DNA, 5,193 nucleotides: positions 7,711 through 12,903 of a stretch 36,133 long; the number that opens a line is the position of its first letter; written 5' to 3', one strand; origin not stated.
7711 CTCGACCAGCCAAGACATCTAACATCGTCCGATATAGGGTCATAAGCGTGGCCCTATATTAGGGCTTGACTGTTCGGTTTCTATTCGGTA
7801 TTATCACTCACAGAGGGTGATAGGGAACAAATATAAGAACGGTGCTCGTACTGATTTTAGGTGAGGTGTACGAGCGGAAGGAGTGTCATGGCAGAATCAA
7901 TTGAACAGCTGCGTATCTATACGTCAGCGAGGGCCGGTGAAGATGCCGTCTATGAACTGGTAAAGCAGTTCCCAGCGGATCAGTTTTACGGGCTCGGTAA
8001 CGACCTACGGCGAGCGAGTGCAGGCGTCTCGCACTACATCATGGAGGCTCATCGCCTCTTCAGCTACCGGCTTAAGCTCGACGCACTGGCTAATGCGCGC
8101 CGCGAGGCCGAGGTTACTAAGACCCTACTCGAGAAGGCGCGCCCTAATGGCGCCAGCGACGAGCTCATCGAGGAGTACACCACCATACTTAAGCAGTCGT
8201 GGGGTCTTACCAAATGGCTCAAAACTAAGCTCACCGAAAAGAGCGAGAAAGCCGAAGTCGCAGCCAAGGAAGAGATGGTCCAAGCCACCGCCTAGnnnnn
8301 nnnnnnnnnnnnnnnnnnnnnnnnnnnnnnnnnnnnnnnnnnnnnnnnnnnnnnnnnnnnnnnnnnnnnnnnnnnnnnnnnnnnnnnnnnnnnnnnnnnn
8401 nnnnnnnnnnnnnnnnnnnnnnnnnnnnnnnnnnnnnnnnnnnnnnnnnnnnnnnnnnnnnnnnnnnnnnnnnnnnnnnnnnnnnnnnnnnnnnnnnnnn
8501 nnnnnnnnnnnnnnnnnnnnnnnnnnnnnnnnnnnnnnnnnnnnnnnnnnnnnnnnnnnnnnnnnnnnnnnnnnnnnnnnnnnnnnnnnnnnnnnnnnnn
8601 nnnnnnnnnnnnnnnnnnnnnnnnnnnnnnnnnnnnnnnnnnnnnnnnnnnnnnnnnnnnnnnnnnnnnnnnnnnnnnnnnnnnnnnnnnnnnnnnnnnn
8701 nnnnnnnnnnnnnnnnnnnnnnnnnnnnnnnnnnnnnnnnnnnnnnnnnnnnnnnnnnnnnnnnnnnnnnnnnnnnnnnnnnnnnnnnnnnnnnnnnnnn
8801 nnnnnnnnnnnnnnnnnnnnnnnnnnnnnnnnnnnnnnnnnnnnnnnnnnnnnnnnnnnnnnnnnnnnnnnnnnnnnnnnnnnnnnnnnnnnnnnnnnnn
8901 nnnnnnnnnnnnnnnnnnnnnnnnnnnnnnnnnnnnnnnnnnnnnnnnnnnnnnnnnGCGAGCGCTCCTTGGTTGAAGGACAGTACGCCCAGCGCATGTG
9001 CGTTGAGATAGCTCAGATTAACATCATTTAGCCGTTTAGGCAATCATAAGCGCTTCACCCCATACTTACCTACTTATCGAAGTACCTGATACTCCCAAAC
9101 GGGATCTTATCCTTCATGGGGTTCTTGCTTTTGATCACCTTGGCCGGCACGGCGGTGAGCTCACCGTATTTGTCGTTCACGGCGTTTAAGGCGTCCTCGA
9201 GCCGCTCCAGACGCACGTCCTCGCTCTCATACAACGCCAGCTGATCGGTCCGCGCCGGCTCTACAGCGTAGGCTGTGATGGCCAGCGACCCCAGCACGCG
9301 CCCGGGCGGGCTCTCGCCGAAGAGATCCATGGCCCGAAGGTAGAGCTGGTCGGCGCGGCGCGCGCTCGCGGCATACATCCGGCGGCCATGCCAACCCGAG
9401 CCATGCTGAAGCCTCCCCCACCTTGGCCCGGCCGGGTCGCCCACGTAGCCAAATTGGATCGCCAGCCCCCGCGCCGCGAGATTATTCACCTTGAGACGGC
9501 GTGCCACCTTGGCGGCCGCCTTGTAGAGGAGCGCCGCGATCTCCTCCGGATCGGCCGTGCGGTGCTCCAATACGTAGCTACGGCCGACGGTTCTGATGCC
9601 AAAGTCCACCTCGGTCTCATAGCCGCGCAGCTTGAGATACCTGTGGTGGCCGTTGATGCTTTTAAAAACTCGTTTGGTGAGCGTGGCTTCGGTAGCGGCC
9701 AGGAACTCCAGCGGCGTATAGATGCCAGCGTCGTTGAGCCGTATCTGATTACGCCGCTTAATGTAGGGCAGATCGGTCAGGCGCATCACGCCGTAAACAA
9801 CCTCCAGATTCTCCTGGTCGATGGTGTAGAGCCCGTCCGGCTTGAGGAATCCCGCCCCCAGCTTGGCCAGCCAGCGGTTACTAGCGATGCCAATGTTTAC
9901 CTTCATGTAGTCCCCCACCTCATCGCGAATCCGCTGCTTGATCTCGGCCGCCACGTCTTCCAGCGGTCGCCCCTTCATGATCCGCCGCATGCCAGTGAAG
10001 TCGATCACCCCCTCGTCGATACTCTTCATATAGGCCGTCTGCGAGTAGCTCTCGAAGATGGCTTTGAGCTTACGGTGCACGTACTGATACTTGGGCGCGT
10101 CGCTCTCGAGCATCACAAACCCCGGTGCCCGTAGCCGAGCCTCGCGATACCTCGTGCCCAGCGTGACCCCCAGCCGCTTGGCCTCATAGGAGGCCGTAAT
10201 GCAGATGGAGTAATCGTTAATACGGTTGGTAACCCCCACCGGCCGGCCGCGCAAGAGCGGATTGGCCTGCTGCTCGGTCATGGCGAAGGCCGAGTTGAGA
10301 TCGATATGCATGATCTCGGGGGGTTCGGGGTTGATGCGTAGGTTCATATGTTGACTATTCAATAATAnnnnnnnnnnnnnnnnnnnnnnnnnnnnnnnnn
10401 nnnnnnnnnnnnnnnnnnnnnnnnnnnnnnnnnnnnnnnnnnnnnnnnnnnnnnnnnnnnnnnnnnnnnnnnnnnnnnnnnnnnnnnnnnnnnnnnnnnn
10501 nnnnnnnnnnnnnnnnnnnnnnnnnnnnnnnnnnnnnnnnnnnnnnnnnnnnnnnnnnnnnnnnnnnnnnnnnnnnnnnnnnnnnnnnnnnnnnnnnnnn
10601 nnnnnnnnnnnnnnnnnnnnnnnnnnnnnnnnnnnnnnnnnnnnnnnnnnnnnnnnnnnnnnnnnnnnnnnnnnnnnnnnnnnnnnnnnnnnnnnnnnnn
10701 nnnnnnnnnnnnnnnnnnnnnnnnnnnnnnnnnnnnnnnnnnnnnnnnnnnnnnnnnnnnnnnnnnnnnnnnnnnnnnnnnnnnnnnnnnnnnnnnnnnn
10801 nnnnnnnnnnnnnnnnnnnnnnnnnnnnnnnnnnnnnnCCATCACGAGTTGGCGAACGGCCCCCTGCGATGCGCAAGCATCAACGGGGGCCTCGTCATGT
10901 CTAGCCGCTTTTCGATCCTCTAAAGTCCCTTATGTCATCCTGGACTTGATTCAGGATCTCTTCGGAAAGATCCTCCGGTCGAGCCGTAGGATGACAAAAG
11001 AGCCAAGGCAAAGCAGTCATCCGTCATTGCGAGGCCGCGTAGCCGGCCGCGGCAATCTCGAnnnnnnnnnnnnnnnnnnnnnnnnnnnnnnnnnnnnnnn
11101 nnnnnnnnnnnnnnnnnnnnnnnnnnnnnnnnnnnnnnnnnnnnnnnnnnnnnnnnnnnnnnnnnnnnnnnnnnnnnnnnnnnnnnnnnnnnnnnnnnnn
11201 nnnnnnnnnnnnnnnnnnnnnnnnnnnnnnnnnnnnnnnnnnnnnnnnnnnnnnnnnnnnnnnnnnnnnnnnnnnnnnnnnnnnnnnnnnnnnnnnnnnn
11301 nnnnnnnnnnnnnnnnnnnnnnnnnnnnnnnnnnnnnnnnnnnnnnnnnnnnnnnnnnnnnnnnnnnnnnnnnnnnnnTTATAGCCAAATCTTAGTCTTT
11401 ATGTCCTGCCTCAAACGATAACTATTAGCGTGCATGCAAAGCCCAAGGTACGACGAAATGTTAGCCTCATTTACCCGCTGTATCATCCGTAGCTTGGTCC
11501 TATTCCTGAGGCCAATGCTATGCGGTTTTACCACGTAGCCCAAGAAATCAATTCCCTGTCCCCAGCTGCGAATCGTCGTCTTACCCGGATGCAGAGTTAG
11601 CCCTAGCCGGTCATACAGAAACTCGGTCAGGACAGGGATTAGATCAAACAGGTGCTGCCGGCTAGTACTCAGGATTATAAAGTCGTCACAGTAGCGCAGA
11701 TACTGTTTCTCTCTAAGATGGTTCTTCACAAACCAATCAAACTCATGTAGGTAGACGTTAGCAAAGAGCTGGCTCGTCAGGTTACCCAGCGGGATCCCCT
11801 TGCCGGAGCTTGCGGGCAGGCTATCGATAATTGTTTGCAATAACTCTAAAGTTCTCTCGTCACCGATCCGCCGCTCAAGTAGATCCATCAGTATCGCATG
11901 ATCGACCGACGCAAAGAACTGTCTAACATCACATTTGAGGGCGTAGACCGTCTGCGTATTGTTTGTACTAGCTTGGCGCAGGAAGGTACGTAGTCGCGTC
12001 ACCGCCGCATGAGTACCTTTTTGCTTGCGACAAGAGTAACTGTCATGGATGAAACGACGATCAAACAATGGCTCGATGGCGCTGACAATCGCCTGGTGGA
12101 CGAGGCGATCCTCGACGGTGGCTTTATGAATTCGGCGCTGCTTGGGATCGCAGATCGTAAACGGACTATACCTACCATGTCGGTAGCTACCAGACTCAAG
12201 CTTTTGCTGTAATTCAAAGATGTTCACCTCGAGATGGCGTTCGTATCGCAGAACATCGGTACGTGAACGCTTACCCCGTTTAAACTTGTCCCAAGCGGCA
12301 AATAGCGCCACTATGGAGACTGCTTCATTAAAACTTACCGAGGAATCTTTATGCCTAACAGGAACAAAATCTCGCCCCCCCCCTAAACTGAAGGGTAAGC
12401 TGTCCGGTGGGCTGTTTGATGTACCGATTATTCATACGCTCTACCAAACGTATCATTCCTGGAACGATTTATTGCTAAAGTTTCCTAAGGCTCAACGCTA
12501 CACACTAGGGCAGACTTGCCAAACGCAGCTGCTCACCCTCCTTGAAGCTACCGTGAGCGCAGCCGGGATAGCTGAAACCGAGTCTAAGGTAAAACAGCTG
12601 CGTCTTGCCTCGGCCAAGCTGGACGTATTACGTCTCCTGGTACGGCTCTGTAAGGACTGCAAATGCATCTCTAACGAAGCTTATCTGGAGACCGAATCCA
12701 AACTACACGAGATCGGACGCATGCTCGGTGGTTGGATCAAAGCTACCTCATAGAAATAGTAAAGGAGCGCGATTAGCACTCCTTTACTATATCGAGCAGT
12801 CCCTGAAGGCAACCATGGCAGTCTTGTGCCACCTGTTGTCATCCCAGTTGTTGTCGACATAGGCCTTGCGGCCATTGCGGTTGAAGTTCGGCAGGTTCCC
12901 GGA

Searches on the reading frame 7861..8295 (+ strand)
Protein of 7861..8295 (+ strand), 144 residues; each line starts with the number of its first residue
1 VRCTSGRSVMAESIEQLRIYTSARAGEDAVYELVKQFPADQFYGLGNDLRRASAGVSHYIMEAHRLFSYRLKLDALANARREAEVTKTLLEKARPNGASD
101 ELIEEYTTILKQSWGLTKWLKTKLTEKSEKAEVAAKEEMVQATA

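Call 57: search_protein_families(library=pfam, proteins=[window:7861-8295:+], max_evalue=0.01)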
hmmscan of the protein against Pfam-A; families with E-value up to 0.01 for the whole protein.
window:7861-8295:+ (144 aa): 1 family
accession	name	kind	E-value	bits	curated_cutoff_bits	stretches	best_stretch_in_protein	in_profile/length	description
PF05635.17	23S_rRNA_IVP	-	2.5e-10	41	33.8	1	15-101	1-87/106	23S rRNA-intervening sequence protein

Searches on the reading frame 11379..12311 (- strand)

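Call 27: search_protein_families(library=pfam, proteins=[window:11379-12311:-], max_evalue=0.001)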
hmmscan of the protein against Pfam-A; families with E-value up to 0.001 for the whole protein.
window:11379-12311:- (310 aa): 1 family
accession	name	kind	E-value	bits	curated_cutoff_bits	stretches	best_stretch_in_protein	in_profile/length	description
PF00078.32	RVT_1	-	2.3e-22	80.2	29.6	1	58-260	9-204/205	Reverse transcriptase (RNA-dependent DNA polymerase)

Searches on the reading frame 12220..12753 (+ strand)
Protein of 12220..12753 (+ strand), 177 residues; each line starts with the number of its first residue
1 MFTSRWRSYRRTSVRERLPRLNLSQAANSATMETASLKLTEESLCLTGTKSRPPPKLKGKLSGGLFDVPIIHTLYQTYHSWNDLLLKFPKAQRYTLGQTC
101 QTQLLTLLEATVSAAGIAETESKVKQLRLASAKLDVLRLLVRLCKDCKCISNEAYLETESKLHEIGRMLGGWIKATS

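Call 57: search_protein_families(library=pfam, proteins=[window:12220-12753:+], max_evalue=0.01)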
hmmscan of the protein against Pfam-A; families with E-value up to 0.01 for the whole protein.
window:12220-12753:+ (177 aa): 2 families
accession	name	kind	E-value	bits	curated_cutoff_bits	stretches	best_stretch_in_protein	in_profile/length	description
PF22296.2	bAvd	-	1.5e-16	61.3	40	1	81-175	14-106/107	bAvd-like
PF05635.17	23S_rRNA_IVP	-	0.0011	19.6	33.8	1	113-170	48-105/106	23S rRNA-intervening sequence protein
